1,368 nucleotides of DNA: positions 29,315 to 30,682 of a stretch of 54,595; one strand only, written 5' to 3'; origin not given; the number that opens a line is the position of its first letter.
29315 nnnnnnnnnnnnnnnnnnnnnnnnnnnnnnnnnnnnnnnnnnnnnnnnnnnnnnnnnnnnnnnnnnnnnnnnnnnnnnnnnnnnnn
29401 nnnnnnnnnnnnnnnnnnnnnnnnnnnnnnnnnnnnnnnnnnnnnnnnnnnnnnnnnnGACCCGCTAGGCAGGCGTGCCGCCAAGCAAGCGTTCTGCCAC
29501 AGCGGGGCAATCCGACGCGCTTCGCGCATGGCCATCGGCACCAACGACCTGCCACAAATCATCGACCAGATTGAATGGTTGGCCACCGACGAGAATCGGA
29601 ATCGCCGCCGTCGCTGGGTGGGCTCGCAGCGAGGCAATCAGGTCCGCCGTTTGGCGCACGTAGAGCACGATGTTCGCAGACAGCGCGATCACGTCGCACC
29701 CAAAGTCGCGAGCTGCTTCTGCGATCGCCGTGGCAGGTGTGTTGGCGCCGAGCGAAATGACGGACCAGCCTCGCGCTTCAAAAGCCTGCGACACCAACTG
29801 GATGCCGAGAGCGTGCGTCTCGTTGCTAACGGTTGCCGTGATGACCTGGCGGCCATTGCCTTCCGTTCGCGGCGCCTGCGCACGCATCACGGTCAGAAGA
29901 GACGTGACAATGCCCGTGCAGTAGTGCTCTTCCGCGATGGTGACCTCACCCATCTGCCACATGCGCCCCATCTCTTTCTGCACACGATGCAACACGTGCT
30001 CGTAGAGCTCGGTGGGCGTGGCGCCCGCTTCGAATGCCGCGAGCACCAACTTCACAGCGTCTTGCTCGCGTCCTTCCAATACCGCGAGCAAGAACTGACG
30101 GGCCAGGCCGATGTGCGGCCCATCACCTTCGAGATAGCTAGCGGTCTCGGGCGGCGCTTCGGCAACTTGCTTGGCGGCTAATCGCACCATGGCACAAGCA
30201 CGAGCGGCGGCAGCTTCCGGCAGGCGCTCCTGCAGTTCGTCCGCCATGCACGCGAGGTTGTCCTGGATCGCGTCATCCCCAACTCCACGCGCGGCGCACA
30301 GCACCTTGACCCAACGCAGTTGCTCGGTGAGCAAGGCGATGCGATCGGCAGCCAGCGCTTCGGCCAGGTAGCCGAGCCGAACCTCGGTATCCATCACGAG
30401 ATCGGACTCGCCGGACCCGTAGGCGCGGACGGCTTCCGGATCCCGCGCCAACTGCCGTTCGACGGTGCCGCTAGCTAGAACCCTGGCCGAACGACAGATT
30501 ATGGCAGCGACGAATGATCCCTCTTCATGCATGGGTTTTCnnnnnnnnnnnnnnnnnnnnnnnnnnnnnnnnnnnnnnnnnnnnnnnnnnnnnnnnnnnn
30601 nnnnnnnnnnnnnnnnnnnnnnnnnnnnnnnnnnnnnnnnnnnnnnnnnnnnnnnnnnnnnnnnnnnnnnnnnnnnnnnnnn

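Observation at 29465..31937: ECF sigma, RskA-like anti-sigma and DNA-binding-less CarH-type B12 photoreceptor module in one operon: possible light-gated ECF switch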

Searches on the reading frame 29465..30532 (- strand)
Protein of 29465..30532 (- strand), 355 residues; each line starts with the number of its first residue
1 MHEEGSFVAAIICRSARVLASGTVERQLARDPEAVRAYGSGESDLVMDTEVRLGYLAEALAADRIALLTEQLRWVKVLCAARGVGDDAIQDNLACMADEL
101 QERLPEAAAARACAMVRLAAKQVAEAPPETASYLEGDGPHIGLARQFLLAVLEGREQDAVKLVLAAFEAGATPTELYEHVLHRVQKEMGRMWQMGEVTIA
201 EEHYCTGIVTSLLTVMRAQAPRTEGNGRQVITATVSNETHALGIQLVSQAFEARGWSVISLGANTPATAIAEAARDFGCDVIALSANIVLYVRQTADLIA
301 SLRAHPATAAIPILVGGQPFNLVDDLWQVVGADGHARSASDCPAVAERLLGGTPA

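Call 3: search_protein_families(library=pfam, proteins=[window:29465-30532:-], max_evalue=0.01)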
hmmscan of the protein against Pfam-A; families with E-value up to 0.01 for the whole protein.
window:29465-30532:- (355 aa): 2 families
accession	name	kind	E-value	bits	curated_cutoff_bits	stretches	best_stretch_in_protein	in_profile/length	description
PF02310.24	B12-binding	-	3.5e-19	69.3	32.1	1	229-339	2-116/121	B12 binding domain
PF02607.22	B12-binding_2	-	1e-12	48.5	23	1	144-215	2-72/74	B12 binding domain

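Call 4: search_protein_families(library=ncbifam, proteins=[window:29465-30532:-], max_evalue=0.01)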
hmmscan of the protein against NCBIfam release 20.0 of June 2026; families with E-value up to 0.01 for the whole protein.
window:29465-30532:- (355 aa): 12 families
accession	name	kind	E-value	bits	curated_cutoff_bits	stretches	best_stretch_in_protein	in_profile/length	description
NF047996.1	corrin_MtgC_2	exception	1.4e-16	60.6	370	1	151-346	12-206/212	glycine betaine-specific corrinoid protein MtgC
TIGR02370.1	pyl_corrinoid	subfamily_domain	2.6e-16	59.6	215.3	1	150-341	5-196/197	methyltransferase cognate corrinoid protein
NF047995.1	corrinoid_MtgC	exception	7.7e-16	58.2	310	1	150-351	11-214/215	glycine betaine-specific corrinoid protein MtgC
NF052513.1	TransRegCarH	equivalog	9.9e-14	51.3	400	1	132-289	72-226/274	HTH-type transcriptional repressor CarH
NF041607.1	dimeth_corrin_MtbC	equivalog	3.3e-12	46.4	350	1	168-346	21-199/203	dimethylamine corrinoid protein MtbC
TIGR02082.1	metH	equivalog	2.4e-10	38.7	1010.85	1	209-318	716-822/1182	methionine synthase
NF002612.0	PRK02261.1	equivalog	2e-08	33.9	110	1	228-286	4-62/148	methylaspartate mutase subunit S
NF007024.0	PRK09490.1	equivalog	1.1e-07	30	1497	1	223-317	748-839/1234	methionine synthase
NF040655.1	MtaC_Meth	equivalog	1.4e-07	30.8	420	1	139-277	31-169/253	methanol--corrinoid protein MtaC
TIGR01501.1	MthylAspMutase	equivalog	4.3e-07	29.8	135.8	1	230-297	4-68/134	methylaspartate mutase subunit S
NF040669.1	MtaC2_Meth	equivalog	8.6e-06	25.3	450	1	128-304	27-203/267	methanol--corrinoid protein MtaC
NF006944.0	PRK09426.1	equivalog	0.0083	14.1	876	0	211-317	573-678/721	methylmalonyl-CoA mutase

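Call 5: search_solved_structures(query=window:29465-30532:-, max_evalue=0.001, show_alignments=3)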
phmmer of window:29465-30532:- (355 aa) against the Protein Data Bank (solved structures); distinct sequences matched with E-value up to 0.001: 25.
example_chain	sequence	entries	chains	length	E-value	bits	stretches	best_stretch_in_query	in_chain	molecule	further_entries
8j2y_A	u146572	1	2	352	4.1e-23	85.5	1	148-344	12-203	GGDEF domain-containing protein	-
8jbs_A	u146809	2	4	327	1.3e-21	80.6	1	144-317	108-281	Putative cobalamin binding protein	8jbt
8j2x_A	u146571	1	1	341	3.2e-19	72.7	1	146-339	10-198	Cobalamin-binding protein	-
8j2w_A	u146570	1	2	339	3.2e-19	72.7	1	146-339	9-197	Cobalamin-binding protein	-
1y80_A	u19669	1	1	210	5.6e-14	55.4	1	148-350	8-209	Predicted cobalamin binding protein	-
4jgi_A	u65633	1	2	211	9.3e-12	48.1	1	150-351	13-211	Putative uncharacterized protein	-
7xcn_M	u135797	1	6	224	4e-10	42.8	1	159-347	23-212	Trimethylamine methyltransferase corrinoid protein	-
3whp_A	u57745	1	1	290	8.8e-10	41.7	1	172-289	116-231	Probable transcriptional regulator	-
5c8a_A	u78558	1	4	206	1e-09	41.4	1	173-290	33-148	Light-dependent transcriptional regulator CarH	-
8c31_A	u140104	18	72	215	1.2e-09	41.3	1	173-290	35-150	Probable transcriptional regulator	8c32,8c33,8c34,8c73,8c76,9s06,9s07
5c8d_A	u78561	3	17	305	1.3e-09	41.1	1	172-289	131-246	Light-dependent transcriptional regulator CarH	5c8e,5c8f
8c35_A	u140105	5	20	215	1.6e-09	40.8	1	173-290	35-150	Probable transcriptional regulator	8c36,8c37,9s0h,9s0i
2i2x_B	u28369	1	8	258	1.7e-08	37.4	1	126-353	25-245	Methyltransferase 1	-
1bmt_A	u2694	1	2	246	6.5e-07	32.2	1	214-319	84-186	METHIONINE SYNTHASE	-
9cbp_A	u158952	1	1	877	7.5e-07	32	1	125-349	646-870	Methionine synthase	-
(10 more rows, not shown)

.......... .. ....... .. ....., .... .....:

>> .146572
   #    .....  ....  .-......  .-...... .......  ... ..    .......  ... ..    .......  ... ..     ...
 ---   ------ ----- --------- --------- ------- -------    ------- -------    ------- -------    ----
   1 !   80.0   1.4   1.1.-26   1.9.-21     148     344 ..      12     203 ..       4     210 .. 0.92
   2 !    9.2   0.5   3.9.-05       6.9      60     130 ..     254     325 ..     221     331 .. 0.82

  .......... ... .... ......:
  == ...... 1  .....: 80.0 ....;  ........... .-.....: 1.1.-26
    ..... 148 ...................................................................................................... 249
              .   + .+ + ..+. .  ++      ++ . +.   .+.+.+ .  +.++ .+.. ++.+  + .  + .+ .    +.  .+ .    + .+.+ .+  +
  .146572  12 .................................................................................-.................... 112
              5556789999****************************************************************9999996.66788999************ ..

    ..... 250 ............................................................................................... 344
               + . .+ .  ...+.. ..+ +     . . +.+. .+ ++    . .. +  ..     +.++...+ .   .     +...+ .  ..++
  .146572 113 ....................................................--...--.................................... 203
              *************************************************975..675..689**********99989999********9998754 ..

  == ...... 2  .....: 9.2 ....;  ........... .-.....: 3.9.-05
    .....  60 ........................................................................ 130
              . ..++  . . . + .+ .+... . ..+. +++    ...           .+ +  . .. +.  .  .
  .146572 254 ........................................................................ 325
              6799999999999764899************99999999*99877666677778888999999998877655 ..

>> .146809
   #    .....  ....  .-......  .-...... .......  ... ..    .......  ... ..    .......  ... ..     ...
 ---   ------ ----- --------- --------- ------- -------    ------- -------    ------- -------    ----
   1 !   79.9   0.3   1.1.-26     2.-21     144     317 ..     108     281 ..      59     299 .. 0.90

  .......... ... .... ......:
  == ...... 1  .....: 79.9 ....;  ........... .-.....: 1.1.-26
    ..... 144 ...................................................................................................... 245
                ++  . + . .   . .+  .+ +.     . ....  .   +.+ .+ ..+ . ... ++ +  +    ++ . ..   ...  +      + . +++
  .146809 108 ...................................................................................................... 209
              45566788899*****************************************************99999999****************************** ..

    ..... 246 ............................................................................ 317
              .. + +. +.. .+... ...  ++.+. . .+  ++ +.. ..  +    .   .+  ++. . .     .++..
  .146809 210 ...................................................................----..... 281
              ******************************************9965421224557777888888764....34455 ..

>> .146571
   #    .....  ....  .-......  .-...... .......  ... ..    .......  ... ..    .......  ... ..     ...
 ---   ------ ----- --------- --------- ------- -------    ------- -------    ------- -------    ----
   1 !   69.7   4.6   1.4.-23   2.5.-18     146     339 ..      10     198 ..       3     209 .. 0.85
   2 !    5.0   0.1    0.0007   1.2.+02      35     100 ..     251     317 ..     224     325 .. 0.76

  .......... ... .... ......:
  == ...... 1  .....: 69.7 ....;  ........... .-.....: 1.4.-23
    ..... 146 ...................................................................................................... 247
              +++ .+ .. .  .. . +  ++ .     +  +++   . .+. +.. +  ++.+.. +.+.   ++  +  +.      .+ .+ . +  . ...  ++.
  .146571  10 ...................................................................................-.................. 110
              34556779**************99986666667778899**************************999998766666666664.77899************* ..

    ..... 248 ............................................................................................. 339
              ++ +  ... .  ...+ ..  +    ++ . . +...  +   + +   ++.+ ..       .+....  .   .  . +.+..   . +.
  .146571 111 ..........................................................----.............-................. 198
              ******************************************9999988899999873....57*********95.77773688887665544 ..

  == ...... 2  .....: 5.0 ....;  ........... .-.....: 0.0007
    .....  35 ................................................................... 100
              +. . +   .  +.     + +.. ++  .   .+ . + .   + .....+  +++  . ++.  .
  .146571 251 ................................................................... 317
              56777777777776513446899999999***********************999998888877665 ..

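Call 17: find_homologous_proteins(query=window:29465-30532:-, max_evalue=0.00001)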
Query window:29465-30532:- (355 aa): 65 proteins with E <= 0.00001 among 8000 candidates.
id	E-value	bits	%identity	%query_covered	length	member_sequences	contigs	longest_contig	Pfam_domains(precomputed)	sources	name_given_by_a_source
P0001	3.4e-225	764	100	100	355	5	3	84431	PF02607.23,PF02310.25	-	-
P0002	6.8e-166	570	76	99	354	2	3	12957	PF02607.23,PF02310.25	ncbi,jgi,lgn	ncbi:MAG: methanogenic corrinoid protein MtbC1 [Planctomycetota bacterium]|jgi:methanogenic corrinoi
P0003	7.0e-166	570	75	99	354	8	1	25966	PF02607.23,PF02310.25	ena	-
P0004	1.7e-162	558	74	99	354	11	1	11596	PF02607.23,PF02310.25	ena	-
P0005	1.7e-158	545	74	99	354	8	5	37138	PF02607.23,PF02310.25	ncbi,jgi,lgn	ncbi:MAG: methanogenic corrinoid protein MtbC1 [Planctomycetota bacterium]|jgi:methanogenic corrinoi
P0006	4.5e-158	544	73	99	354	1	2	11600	PF02607.23,PF02310.25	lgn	-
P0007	3.6e-155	534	72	99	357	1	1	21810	PF02607.23,PF02310.25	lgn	-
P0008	3.7e-154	531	71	99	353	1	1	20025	PF02607.23,PF02310.25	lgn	-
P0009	2.3e-153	528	70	99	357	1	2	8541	PF02607.23,PF02310.25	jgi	jgi:MerR family transcriptional regulator, light-induced transcriptional regulator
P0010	2.7e-153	528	70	99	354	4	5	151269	PF02607.23,PF02310.25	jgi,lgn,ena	jgi:methanogenic corrinoid protein MtbC1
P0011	3.7e-148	511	69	100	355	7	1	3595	PF02607.23,PF02310.25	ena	-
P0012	2.4e-141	489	66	98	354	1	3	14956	PF02607.23,PF02310.25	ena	-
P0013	7.9e-140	484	64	98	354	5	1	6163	PF02607.23,PF02310.25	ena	-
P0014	4.1e-137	475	64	98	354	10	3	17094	PF02607.23,PF02310.25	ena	-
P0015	6.3e-133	461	61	99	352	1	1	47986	PF02607.23,PF02310.25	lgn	-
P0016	9.9e-132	457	62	99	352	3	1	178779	PF02607.23,PF02310.25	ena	-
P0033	2.6e-65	239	39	99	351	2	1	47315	PF02607.23,PF02310.25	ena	-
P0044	5.9e-53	198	35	96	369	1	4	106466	PF02607.23,PF02310.25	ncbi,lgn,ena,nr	ncbi:MAG: hypothetical protein EXS12_00615 [Phycisphaerales bacterium]|nr:hypothetical protein [Phyc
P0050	8.9e-49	185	37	95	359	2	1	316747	PF02607.23,PF02310.25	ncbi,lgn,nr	ncbi:MAG: cobalamin-dependent protein [Phycisphaerales bacterium]|nr:cobalamin-dependent protein [Ph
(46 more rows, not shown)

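Call 20: find_encoding_contigs(protein=P0050, flank=6000, max_places=2)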
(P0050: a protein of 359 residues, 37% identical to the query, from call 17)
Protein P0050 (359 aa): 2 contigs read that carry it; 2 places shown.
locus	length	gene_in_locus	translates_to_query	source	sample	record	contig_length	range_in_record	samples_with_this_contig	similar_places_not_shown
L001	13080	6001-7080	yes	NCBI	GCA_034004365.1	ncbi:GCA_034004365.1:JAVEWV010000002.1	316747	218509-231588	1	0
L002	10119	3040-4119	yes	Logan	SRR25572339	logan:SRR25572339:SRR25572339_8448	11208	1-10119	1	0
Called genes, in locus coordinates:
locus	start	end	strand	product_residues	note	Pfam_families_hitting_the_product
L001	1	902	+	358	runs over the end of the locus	-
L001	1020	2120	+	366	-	-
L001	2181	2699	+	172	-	PF04379:DUF525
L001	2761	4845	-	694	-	PF13529:Peptidase_C39_2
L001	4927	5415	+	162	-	PF02566:OsmC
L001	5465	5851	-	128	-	PF04134:DCC1-like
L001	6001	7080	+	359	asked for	PF02607:B12-binding_2, PF02310:B12-binding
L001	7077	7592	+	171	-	PF03364:Polyketide_cyc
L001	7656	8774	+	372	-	PF01112:Asparaginase_2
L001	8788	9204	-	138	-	PF00903:Glyoxalase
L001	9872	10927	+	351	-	-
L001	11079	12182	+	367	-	-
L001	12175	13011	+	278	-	PF07963:N_methyl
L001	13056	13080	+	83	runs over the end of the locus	PF04324:Fer2_BFD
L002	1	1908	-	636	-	?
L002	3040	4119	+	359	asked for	PF02607:B12-binding_2, PF02310:B12-binding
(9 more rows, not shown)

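Call 21: find_encoding_contigs(protein=P0044, flank=6000, max_places=2)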
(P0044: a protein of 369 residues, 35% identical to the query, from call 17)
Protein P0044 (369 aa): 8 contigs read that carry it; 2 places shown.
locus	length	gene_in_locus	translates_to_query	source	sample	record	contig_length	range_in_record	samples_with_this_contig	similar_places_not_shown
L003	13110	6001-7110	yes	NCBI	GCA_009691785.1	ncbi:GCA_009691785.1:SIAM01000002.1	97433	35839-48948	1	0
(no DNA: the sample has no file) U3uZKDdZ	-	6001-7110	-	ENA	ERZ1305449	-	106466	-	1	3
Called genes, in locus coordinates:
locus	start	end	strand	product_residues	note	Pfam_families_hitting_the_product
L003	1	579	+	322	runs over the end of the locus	PF00698:Acyl_transf_1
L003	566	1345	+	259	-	-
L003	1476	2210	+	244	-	PF00106:adh_short, PF08659:KR, PF23441:SDR (weak), PF13561:adh_short_C2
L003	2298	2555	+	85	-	PF14573:PP-binding_2 (weak), PF23297:ACP_SdgA_C (weak), PF00550:PP-binding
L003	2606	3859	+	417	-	PF00109:ketoacyl-synt, PF02801:Ketoacyl-synt_C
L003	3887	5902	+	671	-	PF00723:Glyco_hydro_15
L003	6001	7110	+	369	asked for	PF02607:B12-binding_2, PF02310:B12-binding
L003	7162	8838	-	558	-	PF13638:PIN_4, PF02562:PhoH, PF13245:AAA_19 (faint), PF13604:AAA_30 (faint)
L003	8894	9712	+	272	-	PF12811:BaxI_1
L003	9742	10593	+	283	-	PF01784:DUF34_NIF3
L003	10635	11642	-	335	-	PF00480:ROK, PF01869:BcrAD_BadFG (weak), PF02685:Glucokinase (faint)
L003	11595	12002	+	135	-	PF02686:GatC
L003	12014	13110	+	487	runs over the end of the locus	PF01425:Amidase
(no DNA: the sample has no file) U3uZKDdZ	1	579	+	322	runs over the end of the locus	PF00698:Acyl_transf_1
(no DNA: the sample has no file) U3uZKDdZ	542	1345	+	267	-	-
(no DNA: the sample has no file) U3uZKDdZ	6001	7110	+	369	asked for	PF02607:B12-binding_2, PF02310:B12-binding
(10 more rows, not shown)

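Call 22: find_encoding_contigs(protein=P0010, flank=6000, max_places=2)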
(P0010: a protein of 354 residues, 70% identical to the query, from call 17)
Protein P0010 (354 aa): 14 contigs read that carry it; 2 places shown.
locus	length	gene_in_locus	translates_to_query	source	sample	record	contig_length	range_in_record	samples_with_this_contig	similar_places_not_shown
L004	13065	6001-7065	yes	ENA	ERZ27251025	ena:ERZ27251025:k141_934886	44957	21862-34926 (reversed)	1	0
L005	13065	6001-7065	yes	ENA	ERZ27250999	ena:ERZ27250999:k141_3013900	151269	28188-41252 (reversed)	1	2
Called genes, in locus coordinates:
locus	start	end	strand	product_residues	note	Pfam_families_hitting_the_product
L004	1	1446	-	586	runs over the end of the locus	PF08547:CIA30, PF02469:Fasciclin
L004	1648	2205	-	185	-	-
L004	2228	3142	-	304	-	PF02469:Fasciclin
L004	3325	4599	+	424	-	PF01011:PQQ (faint), PF13570:Beta-prop_ACSF4 (weak), PF13360:PQQ_2, PF25293:Beta-prop_EMC1_N (weak)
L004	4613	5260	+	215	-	PF04542:Sigma70_r2, PF08281:Sigma70_r4_2, PF04545:Sigma70_r4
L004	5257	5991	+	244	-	PF10099:RskA_C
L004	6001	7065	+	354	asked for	PF02607:B12-binding_2, PF02310:B12-binding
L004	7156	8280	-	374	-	PF05958:tRNA_U5-meth_tr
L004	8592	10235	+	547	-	PF13435:Cytochrome_C554 (faint), PF22113:Mtrc-MtrF_II-IV_dom (faint)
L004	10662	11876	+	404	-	PF12740:PETase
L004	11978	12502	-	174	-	PF12867:DinB_2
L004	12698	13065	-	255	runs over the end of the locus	PF06167:Peptidase_M90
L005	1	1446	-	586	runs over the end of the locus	PF08547:CIA30, PF02469:Fasciclin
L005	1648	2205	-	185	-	-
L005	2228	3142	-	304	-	PF02469:Fasciclin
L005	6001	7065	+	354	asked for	PF02607:B12-binding_2, PF02310:B12-binding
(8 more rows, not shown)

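Call 23: find_encoding_contigs(protein=P0016, flank=6000, max_places=2)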
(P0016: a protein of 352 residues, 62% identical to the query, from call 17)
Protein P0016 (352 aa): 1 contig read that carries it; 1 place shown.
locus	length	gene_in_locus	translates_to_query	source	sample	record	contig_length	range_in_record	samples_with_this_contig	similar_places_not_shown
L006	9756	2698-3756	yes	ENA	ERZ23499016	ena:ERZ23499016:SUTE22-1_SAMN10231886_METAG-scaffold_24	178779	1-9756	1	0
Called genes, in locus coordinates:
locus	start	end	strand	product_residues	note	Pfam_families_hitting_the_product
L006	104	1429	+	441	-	PF01011:PQQ (faint), PF13570:Beta-prop_ACSF4 (faint), PF13360:PQQ_2, PF25293:Beta-prop_EMC1_N (weak)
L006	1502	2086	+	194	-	PF04542:Sigma70_r2, PF08281:Sigma70_r4_2, PF04545:Sigma70_r4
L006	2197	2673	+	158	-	PF10099:RskA_C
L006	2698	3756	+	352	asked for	PF02607:B12-binding_2, PF02310:B12-binding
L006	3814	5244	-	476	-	-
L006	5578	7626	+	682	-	PF13431:TPR_17 (faint), PF09699:Paired_CXXCH_1 (faint), PF12895:ANAPC3 (faint), PF13174:TPR_6 (faint), PF13432:TPR_16 (weak), PF14559:TPR_19, PF13424:TPR_12 (weak), PF14559:TPR_19, +8 more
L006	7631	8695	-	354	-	PF05958:tRNA_U5-meth_tr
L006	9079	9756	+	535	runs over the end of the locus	-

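Call 24: find_encoding_contigs(protein=P0033, flank=6000, max_places=2)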
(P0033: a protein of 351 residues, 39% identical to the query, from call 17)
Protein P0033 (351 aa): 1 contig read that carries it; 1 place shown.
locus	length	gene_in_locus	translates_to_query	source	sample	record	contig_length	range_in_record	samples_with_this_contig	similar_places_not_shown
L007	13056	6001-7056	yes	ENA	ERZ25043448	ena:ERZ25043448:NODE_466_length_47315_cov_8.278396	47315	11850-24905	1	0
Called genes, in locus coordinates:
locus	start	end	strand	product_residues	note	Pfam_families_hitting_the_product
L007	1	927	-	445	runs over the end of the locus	PF04832:SOUL, PF08547:CIA30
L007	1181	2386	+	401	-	PF00266:Aminotran_5, PF01053:Cys_Met_Meta_PP (weak)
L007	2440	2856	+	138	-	PF04304:DUF454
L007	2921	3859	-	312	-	PF02469:Fasciclin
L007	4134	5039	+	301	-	PF01370:Epimerase, PF13460:NAD_binding_10 (weak), PF16363:GDP_Man_Dehyd (faint), PF08338:DUF1731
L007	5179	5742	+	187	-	PF07638:Sigma70_ECF (weak), PF04542:Sigma70_r2, PF08281:Sigma70_r4_2, PF04545:Sigma70_r4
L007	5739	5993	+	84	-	-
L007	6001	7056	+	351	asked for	PF02607:B12-binding_2, PF02310:B12-binding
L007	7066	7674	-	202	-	-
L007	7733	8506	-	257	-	PF10099:RskA_C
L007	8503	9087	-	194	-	PF07638:Sigma70_ECF, PF04542:Sigma70_r2, PF08281:Sigma70_r4_2, PF04545:Sigma70_r4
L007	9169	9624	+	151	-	PF10604:Polyketide_cyc2, PF03364:Polyketide_cyc (weak)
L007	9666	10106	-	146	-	PF07386:DUF1499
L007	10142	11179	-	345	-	-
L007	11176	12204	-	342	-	PF00561:Abhydrolase_1, PF12697:Abhydrolase_6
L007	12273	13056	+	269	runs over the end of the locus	PF06966:DUF1295, PF02544:Steroid_dh (weak)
